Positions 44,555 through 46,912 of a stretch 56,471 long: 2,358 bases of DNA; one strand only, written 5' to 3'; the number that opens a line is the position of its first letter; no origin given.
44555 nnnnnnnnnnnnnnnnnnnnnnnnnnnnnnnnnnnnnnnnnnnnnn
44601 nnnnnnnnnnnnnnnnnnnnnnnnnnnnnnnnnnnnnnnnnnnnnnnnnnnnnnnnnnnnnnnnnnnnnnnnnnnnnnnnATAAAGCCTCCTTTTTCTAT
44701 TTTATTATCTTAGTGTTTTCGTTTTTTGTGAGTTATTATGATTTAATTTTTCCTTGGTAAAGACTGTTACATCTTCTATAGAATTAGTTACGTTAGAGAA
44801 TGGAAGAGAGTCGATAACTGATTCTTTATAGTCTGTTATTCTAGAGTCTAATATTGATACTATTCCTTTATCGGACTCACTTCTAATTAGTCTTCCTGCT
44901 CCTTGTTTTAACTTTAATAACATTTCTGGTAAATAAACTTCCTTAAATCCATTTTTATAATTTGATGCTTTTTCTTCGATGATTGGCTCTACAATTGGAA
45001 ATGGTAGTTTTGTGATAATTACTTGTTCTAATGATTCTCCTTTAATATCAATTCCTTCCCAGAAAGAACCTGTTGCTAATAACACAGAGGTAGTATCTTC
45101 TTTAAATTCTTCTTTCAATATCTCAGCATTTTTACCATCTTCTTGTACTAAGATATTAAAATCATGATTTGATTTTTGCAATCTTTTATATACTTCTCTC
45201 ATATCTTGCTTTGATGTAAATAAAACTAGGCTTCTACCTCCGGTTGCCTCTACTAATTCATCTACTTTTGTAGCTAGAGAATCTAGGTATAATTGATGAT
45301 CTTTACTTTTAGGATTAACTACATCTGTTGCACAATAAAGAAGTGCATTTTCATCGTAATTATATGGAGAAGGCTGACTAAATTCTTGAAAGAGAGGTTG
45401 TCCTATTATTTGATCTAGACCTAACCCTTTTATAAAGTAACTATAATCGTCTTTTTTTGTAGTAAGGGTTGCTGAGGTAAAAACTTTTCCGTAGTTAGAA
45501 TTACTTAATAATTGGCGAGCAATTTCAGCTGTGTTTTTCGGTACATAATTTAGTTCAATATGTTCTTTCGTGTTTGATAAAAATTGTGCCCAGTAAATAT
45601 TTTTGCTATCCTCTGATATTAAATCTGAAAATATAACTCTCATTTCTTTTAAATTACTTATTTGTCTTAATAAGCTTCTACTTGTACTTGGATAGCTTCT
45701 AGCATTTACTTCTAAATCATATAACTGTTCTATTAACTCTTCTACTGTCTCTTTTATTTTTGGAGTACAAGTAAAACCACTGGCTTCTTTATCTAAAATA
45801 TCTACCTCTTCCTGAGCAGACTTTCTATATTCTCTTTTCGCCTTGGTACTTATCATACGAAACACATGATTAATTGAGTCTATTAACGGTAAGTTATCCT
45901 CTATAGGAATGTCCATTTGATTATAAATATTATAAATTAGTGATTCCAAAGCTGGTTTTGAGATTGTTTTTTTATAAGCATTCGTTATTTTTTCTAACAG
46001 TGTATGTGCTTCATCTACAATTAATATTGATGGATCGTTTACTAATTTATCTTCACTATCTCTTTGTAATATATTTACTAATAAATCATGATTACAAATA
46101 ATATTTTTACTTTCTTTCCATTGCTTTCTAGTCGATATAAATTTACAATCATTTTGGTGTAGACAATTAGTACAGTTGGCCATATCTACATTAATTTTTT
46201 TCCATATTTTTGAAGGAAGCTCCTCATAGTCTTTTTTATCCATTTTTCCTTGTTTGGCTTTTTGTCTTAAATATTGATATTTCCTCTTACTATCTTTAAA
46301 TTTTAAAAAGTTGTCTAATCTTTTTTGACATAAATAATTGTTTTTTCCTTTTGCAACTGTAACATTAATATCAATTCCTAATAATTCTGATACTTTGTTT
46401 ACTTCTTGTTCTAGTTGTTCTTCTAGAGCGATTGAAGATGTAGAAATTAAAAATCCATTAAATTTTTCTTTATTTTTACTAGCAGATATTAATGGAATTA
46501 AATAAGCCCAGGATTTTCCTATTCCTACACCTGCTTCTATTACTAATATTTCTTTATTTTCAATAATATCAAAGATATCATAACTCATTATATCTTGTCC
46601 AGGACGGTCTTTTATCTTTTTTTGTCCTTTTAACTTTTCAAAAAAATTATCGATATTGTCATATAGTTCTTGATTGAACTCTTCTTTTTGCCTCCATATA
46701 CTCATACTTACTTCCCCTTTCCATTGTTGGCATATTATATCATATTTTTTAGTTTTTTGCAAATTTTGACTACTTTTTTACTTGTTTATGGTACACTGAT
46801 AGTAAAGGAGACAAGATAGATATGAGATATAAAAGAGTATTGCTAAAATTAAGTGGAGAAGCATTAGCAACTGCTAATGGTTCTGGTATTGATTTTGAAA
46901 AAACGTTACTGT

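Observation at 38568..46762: Candidate uncharacterised system: Fe-S DinG/XPD-family helicase followed by a tandemly duplicated, translationally coupled pair (HigB/Gp49-fold protein A + about 610-aa helical protein B)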

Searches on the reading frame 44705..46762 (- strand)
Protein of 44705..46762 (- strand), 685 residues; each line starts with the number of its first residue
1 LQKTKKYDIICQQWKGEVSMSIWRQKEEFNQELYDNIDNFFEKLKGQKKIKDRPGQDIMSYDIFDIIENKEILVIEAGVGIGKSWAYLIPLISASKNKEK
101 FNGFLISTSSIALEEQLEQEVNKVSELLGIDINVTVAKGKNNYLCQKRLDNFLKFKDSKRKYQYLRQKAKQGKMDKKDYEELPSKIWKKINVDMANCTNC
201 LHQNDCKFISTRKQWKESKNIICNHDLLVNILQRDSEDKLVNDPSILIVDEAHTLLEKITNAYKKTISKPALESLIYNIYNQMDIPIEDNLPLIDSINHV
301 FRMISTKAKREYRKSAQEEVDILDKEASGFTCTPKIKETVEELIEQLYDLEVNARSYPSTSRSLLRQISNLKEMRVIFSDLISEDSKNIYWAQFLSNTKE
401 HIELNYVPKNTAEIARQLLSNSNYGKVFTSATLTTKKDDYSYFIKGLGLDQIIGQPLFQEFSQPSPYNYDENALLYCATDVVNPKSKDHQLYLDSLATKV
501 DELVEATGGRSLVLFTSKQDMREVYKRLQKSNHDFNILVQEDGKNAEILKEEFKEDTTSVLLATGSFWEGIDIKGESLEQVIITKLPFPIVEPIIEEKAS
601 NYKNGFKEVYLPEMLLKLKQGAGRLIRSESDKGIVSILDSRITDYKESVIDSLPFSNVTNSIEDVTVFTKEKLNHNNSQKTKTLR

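Call 3: search_protein_families(library=pfam, proteins=[window:44705-46762:-], max_evalue=1)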
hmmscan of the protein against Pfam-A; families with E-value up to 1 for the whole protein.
window:44705-46762:- (685 aa): 6 families
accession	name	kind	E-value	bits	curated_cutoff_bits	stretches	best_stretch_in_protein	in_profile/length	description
PF13307.12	Helicase_C_2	-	3.6e-40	138.2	25.3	1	502-653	3-167/170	Helicase C-terminal domain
PF00270.35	DEAD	-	2e-14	54.1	26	2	65-142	9-85/167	DEAD/DEAH box helicase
PF04851.21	ResIII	-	1.1e-06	29.1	22.5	1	50-265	2-145/164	Type III restriction enzyme, res subunit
PF06733.21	DEAD_2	-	6.2e-05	23.1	21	1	116-269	11-169/172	DEAD_2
PF00271.37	Helicase_C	-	0.00081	20.1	23.5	1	500-589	6-95/110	Helicase conserved C-terminal domain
PF13401.12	AAA_22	-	0.035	14.9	27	0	226-285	70-116/130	AAA domain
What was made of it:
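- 44705..46705 (-): YoaA/DinG-family Fe-S helicase (666 aa from ATG 46705; the ORF extends to TTG 46762). A neighbour of the A-B module, not a conserved part of it. Pfam Helicase_C_2 3.6e-40, DEAD and DEAD_2 (call 3).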

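Call 4: search_protein_families(library=padloc, proteins=[window:44705-46762:-], max_evalue=1)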
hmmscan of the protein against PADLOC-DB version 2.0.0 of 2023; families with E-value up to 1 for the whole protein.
window:44705-46762:- (685 aa): 8 families
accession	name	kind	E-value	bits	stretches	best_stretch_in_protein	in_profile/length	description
PDLC01439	typeIV_DinG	-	1.6e-105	351.9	1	45-668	9-571/575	CAS-IV-A; associated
PDLC01729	typeIV_DinG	-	2.1e-49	166.8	1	68-643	37-618/666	Csf4_0_IVA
PDLC01321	typeIV_DinG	-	7.8e-35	118.7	2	63-270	9-212/559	CAS-IV-A; associated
PDLC01730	typeIV_DinG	-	2.9e-29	99.9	3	486-645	603-778/802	Csf4_1_IVA1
PDLC01007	typeIV_DinG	-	5.9e-29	99.2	3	490-644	492-659/676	CRISPR type AFERR-associated DEAD/DEAH-box helicase Csf4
PDLC01731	typeIV_DinG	-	2.6e-15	54.2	2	487-646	347-495/526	Csf4_2_IVA1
PDLC01732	typeIV_DinG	-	2e-14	51.3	1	511-650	460-599/648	Csf4_3_IVE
PDLC01323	Cas3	-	0.015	13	0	500-576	208-274/294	CAS-I-D; effector_G3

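Call 35: search_protein_families(library=ncbifam, proteins=[window:44705-46762:-], max_evalue=1)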
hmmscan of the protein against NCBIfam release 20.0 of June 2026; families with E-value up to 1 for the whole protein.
window:44705-46762:- (685 aa): 10 families
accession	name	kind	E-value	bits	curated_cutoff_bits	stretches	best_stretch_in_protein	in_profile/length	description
NF053712.1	repair_DEAH_YoaA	equivalog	5.4e-113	378.8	680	1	49-669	16-629/630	DNA repair helicase YoaA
NF005981.0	PRK08074.1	equivalog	1.6e-90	304.4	789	2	373-661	622-916/931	ATP-dependent DNA helicase DinG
NF008729.0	PRK11747.1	equivalog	8.4e-87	292.2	598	2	336-655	373-696/703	ATP-dependent DNA helicase DinG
TIGR01407.1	dinG_rel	hypoth_equivalog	1.8e-77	261.4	547.7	1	28-657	222-871/889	putative DnaQ family exonuclease/DinG family helicase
TIGR03117.2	cas_csf4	equivalog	7.6e-42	143.4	400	3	486-645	611-782/800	type IV CRISPR-associated DEAD/DEAH-box helicase Csf4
NF005569.0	PRK07246.1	equivalog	7e-36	123.8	794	2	341-653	493-797/820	bifunctional DnaQ family exonuclease/ATP-dependent helicase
TIGR00604.1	rad3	subfamily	1.9e-12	46.6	246.95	2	495-643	510-677/706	DNA repair helicase (rad3)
NF053631.1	RNA_helic_CshA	equivalog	0.0022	16.9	646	1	68-133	35-99/434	degradosome RNA helicase CshA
NF041062.1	DpdE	equivalog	0.024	12.5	500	0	229-258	233-265/1048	protein DpdE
NF002340.1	PRK01297.1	equivalog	0.057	12.2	564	1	508-577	249-319/372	ATP-dependent RNA helicase RhlB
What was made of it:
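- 44705..46705 (-): NCBIfam YoaA 5.4e-113 over model positions 16-629 of 630, below the equivalog cut-off (call 35).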

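Call 36: search_protein_families(library=phrogs, proteins=[window:44705-46762:-], max_evalue=1)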
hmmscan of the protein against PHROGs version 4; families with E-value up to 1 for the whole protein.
window:44705-46762:- (685 aa): 5 families
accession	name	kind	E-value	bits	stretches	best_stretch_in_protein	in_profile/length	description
phrog_2488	-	DNA, RNA and nucleotide metabolism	8.1e-68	230.5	1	31-647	4-562/579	DNA helicase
phrog_16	-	DNA, RNA and nucleotide metabolism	1.9e-08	34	2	467-584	470-567/986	DNA helicase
phrog_28699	-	unknown function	0.1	13.9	1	604-647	37-80/90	-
phrog_19920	-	unknown function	0.1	13.6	1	190-216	19-44/66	-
phrog_10530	-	DNA, RNA and nucleotide metabolism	0.11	13.5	1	111-189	36-111/154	DNA ligase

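Call 93: find_related_loci(query=window:44708-46705:-, collection=metagenome_contigs, flank=6000)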
Query window:44708-46705:- (666 aa) in metagenome_contigs; peptide patterns used: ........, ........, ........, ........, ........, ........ (x = any residue, [..] = any of these).
92 stretches matched a pattern; 1 encode a relative of the query (tblastn E <= 1e-3); 1 distinct loci.
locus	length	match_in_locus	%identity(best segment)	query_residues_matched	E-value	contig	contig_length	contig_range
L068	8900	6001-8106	34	15-653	3e-96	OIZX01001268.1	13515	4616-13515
